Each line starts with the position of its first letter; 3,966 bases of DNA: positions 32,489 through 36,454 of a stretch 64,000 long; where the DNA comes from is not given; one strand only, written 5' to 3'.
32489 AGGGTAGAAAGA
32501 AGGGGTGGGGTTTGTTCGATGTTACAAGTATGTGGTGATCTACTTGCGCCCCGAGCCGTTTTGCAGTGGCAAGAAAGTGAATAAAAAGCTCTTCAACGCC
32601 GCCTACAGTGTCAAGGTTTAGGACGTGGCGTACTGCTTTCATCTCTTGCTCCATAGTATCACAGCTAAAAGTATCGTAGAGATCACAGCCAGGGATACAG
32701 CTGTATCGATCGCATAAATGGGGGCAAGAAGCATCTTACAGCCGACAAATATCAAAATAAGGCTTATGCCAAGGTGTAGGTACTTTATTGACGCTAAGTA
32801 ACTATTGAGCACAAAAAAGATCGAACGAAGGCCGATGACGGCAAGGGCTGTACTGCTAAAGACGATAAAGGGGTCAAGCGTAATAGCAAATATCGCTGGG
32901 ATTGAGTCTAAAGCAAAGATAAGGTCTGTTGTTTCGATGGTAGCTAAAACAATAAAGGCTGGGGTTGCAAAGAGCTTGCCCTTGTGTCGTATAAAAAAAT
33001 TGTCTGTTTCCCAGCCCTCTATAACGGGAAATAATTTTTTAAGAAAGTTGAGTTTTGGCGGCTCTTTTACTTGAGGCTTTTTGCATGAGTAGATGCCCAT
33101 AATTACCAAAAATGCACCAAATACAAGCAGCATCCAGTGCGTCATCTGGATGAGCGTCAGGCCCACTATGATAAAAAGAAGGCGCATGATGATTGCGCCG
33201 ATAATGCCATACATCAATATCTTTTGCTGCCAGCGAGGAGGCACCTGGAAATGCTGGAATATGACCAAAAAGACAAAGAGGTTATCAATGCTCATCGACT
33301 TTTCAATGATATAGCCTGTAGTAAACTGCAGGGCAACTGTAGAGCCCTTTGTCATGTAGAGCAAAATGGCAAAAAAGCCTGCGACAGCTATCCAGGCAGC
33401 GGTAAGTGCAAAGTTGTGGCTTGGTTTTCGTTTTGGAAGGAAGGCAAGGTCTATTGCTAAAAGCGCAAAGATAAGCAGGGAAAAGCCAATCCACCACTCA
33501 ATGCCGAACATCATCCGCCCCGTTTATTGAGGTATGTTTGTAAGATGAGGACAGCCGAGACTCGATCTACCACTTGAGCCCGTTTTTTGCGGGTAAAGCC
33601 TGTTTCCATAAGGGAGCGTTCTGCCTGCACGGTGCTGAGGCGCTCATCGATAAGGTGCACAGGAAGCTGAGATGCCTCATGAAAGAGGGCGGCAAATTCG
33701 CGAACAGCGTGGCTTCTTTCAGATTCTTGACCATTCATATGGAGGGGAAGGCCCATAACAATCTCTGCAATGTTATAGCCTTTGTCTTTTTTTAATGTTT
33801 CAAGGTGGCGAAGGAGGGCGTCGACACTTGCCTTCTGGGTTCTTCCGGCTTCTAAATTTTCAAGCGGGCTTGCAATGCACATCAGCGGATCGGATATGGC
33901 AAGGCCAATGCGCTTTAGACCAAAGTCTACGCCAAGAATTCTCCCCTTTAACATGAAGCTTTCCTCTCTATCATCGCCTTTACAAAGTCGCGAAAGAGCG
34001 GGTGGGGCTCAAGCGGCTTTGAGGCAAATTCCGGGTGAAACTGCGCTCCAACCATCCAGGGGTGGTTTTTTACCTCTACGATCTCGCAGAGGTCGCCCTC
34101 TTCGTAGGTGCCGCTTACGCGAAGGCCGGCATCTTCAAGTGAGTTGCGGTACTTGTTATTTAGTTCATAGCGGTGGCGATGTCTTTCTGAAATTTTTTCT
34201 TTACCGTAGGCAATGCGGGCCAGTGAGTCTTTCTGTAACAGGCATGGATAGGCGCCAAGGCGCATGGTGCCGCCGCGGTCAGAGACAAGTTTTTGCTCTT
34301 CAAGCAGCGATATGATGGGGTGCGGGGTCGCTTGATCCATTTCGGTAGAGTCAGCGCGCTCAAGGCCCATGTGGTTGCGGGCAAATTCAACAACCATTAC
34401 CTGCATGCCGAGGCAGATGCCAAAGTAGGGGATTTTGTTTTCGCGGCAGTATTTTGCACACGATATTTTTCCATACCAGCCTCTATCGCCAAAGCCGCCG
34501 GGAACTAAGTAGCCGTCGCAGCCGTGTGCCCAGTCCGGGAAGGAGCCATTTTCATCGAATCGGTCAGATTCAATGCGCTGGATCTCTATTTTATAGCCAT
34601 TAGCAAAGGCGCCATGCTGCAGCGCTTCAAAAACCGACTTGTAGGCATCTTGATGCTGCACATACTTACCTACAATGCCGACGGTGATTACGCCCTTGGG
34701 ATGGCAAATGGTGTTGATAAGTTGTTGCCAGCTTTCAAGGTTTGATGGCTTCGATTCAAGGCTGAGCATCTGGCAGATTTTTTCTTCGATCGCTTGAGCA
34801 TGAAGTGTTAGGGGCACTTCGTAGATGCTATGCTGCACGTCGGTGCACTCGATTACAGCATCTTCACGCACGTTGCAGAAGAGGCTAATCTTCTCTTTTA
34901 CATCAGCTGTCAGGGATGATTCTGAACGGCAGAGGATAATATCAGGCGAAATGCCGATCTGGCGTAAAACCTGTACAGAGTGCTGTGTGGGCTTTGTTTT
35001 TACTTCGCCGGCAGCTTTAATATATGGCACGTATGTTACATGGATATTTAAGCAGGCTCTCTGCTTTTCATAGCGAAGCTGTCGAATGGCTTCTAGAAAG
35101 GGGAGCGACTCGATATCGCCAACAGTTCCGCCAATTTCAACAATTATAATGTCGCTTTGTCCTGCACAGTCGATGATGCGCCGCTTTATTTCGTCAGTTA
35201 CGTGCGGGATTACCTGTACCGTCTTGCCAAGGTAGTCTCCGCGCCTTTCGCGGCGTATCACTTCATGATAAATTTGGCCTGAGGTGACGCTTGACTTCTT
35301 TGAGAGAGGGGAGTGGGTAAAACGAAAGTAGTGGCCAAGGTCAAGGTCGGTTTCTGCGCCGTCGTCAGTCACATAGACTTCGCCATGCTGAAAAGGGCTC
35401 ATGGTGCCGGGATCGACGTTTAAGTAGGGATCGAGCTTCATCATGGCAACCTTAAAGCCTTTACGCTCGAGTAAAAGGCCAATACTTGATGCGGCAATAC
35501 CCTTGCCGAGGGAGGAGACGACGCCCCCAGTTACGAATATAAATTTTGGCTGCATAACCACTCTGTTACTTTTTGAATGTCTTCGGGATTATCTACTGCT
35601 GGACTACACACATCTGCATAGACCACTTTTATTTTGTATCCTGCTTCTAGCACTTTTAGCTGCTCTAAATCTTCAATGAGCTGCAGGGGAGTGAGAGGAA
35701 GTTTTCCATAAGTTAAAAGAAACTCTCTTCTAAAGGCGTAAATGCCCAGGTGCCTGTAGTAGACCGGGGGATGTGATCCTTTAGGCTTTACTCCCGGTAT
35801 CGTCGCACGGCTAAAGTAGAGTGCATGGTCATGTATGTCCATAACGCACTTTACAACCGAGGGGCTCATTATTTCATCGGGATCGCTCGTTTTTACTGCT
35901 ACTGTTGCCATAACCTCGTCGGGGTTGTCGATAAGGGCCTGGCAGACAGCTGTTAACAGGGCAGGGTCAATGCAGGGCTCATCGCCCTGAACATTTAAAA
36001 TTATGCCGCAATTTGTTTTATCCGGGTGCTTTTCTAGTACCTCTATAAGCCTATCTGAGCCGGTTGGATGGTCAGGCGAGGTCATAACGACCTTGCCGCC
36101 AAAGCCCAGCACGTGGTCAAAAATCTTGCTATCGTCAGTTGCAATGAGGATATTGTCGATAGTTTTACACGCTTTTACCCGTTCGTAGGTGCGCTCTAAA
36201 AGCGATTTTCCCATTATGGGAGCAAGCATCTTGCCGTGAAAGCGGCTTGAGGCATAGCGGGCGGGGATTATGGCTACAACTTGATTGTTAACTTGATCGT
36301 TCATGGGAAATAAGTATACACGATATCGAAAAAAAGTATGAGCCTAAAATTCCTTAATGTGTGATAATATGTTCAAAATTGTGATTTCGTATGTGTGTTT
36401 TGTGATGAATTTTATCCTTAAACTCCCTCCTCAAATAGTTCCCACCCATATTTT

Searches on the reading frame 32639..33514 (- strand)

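Call 30: search_protein_families(library=pfam, proteins=[window:32639-33514:-], max_evalue=0.0001)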
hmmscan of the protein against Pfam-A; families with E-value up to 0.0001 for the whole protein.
window:32639-33514:- (291 aa): 1 family
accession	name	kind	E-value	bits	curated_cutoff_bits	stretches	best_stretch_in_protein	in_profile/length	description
PF03741.22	TerC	-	6.8e-44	150.2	27.8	1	66-263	2-176/178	Integral membrane protein TerC family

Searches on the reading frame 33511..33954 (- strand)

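Call 30: search_protein_families(library=pfam, proteins=[window:33511-33954:-], max_evalue=0.0001)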
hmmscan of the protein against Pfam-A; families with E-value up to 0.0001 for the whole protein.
window:33511-33954:- (147 aa): 1 family
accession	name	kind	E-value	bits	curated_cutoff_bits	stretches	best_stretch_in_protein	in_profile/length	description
PF03652.20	RuvX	-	4.2e-41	140.9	29.2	1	5-143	2-133/134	Holliday junction resolvase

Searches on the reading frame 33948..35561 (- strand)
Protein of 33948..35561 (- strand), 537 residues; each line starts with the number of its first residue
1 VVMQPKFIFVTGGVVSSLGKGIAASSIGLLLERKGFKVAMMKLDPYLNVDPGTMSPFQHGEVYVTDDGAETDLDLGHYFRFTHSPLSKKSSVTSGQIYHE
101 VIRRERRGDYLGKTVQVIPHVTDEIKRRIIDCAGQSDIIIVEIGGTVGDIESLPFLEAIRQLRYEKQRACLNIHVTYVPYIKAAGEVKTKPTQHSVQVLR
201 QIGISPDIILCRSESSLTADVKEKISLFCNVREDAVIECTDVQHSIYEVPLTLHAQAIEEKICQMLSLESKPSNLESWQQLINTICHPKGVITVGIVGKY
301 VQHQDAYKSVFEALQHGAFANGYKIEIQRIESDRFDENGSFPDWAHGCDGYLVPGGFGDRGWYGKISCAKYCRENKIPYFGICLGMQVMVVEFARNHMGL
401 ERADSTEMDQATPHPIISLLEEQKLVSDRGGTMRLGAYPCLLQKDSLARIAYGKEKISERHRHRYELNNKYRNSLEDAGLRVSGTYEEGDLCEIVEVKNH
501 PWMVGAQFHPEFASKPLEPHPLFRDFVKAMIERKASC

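Call 13: search_protein_families(library=ncbifam, proteins=[window:33948-35561:-], max_evalue=0.00001)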
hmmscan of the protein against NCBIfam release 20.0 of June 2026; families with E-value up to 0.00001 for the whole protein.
window:33948-35561:- (537 aa): 5 families
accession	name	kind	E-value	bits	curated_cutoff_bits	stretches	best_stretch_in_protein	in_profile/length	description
NF003792.0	PRK05380.1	equivalog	2.2e-248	825.3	308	1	4-535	2-531/534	CTP synthase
TIGR00337.1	PyrG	equivalog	5.4e-234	777.7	462.75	1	5-529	3-526/526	glutamine hydrolyzing CTP synthase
NF004836.1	PRK06186.1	equivalog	9.8e-40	136.1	260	1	292-530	1-227/228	CTP synthase C-terminal region-related (seleno)protein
TIGR01368.1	CPSaseIIsmall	equivalog_domain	7.6e-07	28.4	307.35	0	474-530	304-359/361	glutamine-hydrolyzing carbamoyl-phosphate synthase small subunit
NF008471.0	PRK11366.1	equivalog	6.4e-06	25.8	266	0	479-530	193-244/254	gamma-glutamyl-gamma-aminobutyrate hydrolase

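Call 20: list_cluster_members(proteins=[P0001, window:33948-35561:-, window:56086-57081:+, window:58131-58727:+, window:52548-53135:+])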
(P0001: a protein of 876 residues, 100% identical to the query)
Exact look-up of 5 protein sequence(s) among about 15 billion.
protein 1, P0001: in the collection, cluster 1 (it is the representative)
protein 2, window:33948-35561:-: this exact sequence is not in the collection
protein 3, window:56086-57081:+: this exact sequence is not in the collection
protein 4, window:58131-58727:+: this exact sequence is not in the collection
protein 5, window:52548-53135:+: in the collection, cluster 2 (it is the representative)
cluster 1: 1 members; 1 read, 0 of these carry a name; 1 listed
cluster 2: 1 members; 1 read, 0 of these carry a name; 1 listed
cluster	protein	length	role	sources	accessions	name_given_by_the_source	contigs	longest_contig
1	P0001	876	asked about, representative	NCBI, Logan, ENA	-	-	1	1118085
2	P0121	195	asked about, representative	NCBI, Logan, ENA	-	-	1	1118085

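Call 27: find_homologous_proteins(query=window:33948-35561:-, max_evalue=1e-100)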
Query window:33948-35561:- (537 aa): 8000 proteins with E <= 1e-100 among 8000 candidates; the best 120 are listed.
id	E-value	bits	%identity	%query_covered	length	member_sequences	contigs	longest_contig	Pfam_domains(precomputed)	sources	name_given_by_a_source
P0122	0.0e+0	1127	90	100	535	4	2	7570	PF07722.20,PF06418.21,PF00117.35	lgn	-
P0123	0.0e+0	1124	90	99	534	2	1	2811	PF07722.20,PF06418.21,PF00117.35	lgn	-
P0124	0.0e+0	1113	89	100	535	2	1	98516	PF07722.20,PF06418.21,PF00117.35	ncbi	-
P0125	0.0e+0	1109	89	99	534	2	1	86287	PF07722.20,PF06418.21,PF00117.35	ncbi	-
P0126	0.0e+0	1103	88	100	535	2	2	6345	PF07722.20,PF06418.21,PF00117.35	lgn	-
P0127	0.0e+0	1099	87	100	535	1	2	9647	PF07722.20,PF06418.21,PF00117.35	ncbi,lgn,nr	ncbi:MAG: CTP synthase [Verrucomicrobia bacterium]|nr:CTP synthase [Verrucomicrobiota bacterium] MBS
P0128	0.0e+0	1097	88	100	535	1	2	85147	PF07722.20,PF06418.21,PF00117.35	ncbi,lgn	-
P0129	0.0e+0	1089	86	100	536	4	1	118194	PF07722.20,PF06418.21,PF00117.35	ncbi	-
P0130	0.0e+0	1084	86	100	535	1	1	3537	PF07722.20,PF06418.21,PF00117.35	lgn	-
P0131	0.0e+0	1076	87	100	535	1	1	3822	PF07722.20,PF06418.21,PF00117.35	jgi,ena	-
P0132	0.0e+0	1046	83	99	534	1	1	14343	PF07722.20,PF06418.21,PF00117.35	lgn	-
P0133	2.9e-284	962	78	99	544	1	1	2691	PF07722.20,PF06418.21,PF00117.35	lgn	-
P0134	2.1e-283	959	77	100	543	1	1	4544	PF07722.20,PF06418.21,PF00117.35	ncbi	-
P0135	2.8e-283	959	77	100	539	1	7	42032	PF07722.20,PF06418.21,PF00117.35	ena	-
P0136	8.6e-276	934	75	99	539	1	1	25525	PF07722.20,PF06418.21,PF00117.35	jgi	jgi:CTP synthase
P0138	1.8e-272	923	74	100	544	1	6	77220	PF07722.20,PF06418.21,PF00117.35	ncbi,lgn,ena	-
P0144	2.3e-266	903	72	100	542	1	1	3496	PF07722.20,PF06418.21,PF00117.35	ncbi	-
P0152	7.5e-258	875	70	99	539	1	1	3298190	PF07722.20,PF06418.21,PF00117.35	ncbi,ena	-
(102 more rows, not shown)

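Call 35: list_cluster_members(proteins=[P0122, P0124, P0125, P0128, P0129, P0134, P0138, P0152, P0127, P0144])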
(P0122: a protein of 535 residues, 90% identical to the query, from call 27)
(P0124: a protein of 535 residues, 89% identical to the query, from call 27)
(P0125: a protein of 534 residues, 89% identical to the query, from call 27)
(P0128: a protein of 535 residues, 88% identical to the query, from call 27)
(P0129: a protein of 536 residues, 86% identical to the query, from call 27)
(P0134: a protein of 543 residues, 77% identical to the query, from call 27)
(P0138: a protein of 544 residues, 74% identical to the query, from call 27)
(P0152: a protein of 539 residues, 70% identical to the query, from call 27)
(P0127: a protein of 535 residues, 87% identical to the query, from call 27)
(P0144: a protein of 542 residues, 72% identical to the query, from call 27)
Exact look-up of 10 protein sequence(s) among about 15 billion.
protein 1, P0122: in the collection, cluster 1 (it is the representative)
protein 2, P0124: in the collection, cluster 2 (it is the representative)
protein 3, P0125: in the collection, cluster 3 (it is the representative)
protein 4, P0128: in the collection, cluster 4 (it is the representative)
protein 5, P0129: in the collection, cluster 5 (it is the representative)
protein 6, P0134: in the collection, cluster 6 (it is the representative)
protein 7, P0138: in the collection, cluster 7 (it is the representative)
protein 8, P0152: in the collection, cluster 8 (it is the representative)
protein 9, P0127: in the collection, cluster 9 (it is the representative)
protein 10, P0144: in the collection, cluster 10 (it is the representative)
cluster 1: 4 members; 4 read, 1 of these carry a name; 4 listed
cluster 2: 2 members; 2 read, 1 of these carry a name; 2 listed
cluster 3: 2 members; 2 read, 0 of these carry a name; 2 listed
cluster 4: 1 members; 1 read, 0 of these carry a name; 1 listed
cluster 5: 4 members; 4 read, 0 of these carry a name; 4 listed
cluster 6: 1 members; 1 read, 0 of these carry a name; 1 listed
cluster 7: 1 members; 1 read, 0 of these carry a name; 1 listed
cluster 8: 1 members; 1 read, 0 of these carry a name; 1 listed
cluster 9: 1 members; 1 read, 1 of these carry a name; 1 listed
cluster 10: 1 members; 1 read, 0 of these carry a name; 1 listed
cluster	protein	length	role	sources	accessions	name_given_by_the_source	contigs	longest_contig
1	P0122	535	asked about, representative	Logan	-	-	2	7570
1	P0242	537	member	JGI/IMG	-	CTP synthase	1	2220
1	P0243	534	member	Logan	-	-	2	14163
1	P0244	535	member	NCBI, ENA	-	-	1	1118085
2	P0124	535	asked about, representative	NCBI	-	-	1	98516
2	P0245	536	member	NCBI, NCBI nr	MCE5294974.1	MAG: CTP synthase [Chlamydiales bacterium] | CTP synthase [Chlamydiales bacterium]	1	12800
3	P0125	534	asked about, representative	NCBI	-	-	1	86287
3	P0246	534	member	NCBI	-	-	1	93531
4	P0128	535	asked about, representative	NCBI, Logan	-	-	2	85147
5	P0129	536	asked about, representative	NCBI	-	-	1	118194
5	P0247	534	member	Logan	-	-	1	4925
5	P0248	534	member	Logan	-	-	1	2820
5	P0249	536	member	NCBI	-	-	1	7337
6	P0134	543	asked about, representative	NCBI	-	-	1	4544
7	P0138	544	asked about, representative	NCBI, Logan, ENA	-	-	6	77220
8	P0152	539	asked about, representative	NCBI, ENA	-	-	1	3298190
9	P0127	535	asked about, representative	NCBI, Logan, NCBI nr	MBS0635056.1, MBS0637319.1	MAG: CTP synthase [Verrucomicrobia bacterium] | CTP synthase [Verrucomicrobiota bacterium]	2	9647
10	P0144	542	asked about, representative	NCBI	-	-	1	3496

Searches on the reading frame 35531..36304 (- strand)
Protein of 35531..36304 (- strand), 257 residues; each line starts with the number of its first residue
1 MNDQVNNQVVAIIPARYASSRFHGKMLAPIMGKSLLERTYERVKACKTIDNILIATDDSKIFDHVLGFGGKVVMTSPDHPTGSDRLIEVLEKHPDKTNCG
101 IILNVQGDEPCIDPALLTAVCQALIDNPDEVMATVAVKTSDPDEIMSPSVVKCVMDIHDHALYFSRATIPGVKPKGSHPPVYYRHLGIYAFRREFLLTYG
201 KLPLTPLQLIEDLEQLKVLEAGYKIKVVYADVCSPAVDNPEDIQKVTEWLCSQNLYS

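Call 30: search_protein_families(library=pfam, proteins=[window:35531-36304:-], max_evalue=0.0001)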
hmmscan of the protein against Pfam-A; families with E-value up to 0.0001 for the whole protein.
window:35531-36304:- (257 aa): 2 families
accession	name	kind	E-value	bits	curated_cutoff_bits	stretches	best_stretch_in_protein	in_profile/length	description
PF02348.25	CTP_transf_3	-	1.2e-56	192.3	22.6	1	10-225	1-217/217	Cytidylyltransferase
PF12804.13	NTP_transf_3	-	1.6e-09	38.6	27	1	19-159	9-128/160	MobA-like NTP transferase domain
